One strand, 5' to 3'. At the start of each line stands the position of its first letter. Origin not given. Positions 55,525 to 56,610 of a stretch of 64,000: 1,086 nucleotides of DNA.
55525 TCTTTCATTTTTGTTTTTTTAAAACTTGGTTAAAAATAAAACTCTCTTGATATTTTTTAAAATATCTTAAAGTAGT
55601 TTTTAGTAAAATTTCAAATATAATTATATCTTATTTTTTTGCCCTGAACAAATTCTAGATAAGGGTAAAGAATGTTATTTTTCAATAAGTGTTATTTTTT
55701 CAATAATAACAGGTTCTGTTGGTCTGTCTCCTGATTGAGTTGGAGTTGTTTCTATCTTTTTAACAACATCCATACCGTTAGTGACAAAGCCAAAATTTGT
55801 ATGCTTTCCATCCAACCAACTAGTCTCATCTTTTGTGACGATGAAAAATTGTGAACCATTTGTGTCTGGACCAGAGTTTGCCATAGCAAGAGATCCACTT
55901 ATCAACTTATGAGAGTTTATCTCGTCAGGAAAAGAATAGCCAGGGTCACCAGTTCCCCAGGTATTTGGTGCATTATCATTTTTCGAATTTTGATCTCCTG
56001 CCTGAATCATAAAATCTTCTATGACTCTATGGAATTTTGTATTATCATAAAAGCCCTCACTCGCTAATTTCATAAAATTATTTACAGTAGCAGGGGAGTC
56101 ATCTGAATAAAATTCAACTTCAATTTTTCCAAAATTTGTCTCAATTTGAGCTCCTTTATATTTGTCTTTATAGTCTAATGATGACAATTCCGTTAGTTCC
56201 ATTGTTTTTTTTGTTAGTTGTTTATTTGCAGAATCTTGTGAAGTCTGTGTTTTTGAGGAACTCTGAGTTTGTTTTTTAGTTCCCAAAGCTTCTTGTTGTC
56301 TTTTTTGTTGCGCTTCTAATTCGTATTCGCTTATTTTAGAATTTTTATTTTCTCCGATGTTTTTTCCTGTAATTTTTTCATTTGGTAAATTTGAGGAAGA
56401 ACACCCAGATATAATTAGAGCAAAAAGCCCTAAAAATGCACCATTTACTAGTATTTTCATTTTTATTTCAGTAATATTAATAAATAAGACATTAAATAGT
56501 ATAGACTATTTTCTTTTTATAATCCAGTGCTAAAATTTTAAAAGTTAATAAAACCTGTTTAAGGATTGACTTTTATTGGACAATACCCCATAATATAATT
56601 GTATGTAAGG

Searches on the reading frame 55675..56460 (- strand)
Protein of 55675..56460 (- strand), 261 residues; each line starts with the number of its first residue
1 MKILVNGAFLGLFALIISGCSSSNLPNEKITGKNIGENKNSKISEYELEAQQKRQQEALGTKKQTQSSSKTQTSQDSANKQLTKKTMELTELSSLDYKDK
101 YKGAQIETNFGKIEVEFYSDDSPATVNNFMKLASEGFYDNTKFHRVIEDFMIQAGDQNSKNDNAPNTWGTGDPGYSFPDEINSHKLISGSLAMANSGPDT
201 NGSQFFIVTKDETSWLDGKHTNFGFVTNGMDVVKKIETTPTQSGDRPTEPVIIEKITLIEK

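Call 42: search_protein_families(library=pfam, proteins=[window:55675-56460:-], max_evalue=0.00001)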
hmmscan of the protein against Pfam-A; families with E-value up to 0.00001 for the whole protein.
window:55675-56460:- (261 aa): 1 family
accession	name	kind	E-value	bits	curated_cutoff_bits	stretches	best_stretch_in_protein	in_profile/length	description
PF00160.26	Pro_isomerase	-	9.8e-51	172.6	21.7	1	105-257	3-158/159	Cyclophilin type peptidyl-prolyl cis-trans isomerase/CLD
